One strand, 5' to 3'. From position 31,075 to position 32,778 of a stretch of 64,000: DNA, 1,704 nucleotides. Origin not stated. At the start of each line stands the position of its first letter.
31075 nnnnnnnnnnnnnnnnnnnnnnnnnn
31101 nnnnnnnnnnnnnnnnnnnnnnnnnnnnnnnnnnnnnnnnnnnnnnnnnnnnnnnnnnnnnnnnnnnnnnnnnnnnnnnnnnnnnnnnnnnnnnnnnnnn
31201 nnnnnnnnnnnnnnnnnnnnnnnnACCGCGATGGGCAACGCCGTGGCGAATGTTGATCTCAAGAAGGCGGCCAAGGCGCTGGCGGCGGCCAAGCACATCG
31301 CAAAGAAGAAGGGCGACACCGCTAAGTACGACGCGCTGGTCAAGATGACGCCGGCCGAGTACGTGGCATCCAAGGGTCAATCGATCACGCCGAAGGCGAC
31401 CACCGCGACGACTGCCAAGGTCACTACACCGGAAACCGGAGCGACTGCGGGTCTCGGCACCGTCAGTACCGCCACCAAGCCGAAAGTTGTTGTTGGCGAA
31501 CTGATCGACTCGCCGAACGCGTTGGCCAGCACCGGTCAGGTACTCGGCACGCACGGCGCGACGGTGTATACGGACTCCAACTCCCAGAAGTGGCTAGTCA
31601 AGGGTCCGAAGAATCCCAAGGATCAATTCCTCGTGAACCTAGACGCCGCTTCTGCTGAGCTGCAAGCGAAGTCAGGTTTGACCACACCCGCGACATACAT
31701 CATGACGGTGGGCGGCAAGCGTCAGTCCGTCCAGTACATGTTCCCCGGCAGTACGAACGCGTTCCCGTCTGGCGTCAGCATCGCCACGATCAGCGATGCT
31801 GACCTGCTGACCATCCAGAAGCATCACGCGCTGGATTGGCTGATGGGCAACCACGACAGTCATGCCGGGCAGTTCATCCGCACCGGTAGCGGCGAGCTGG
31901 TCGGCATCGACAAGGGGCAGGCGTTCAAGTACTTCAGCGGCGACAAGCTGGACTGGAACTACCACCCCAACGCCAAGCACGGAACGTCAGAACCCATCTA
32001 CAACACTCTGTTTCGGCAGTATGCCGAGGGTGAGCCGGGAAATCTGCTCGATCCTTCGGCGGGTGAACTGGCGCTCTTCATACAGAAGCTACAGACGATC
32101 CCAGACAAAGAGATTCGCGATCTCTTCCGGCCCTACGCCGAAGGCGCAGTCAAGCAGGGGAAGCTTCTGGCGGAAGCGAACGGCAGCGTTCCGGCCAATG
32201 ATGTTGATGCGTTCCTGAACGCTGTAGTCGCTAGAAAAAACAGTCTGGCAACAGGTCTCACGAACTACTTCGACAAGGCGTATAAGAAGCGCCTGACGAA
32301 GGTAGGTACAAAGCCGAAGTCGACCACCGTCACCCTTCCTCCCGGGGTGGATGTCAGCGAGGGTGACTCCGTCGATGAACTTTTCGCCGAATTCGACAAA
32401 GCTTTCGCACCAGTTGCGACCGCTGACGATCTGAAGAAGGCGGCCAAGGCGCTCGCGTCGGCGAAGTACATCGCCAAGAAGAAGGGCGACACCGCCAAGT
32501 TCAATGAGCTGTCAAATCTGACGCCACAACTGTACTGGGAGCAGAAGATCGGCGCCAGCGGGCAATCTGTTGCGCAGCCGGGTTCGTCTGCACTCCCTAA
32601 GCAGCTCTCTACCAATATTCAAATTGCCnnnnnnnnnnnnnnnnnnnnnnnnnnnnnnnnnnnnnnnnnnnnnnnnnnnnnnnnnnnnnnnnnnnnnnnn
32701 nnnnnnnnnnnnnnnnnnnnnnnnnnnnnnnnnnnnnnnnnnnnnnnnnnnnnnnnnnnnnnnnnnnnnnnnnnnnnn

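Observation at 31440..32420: Kinase-like segment inside the MuF protein, bracketed by two ~120-bp direct repeats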

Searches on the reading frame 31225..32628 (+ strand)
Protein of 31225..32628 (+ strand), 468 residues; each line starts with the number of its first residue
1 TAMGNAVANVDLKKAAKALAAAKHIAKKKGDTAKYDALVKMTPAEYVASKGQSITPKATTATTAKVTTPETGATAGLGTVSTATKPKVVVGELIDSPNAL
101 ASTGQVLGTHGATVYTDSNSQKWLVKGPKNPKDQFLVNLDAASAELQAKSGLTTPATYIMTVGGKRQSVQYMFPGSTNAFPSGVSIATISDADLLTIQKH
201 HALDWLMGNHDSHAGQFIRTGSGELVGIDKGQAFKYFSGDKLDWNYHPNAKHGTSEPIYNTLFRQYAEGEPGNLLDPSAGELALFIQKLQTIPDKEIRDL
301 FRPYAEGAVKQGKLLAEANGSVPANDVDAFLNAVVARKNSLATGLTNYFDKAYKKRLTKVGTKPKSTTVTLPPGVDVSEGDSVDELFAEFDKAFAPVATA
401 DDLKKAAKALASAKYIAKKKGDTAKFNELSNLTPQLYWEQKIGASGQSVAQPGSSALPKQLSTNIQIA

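Call 73: predict_structure(alignment_id=A5)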
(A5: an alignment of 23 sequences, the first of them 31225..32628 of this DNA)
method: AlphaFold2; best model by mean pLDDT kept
length: 468 residues; sequences in the alignment: 23
mean_pLDDT: 81.1   pTM: 0.62
mean pLDDT of the five models: 81.1, 81.0, 80.4, 79.3, 79.1
residues with pLDDT >= 90: 289; 70-90: 62; 50-70: 47; < 50: 70
segments of 3 or more residues with pLDDT < 50: 1-8, 55-85, 366-371, 446-468
pLDDT, mean of each block of 10 residues (from residue 1): 41 87 96 96 89 51 33 31 47 62 87 91 93 94 95 93 91 95 95 97 93 93 92 83 83 90 96 96 98 98 97 88 95 97 96 95 53 54 61 72 95 97 97 94 58 31 32
secondary structure, 60 per line:
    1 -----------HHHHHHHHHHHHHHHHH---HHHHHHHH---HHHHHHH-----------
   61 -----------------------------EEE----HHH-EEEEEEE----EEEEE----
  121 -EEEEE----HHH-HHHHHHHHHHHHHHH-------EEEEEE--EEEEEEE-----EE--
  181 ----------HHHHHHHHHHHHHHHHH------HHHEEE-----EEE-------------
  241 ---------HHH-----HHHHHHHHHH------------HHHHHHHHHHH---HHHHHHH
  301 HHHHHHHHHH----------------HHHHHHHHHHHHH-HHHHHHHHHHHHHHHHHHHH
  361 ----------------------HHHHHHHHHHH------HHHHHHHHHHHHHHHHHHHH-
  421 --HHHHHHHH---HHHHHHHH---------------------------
elements in order: H12-28 H32-39 H43-49 E90-92 E101-107 E112-116 E122-126 H135-149 E157-162 E165-171 H191-207 E217-219 E225-227 H258-267 H280-290 H294-310 H327-339 H341-360 H383-393 H400-419 H423-430 H434-441
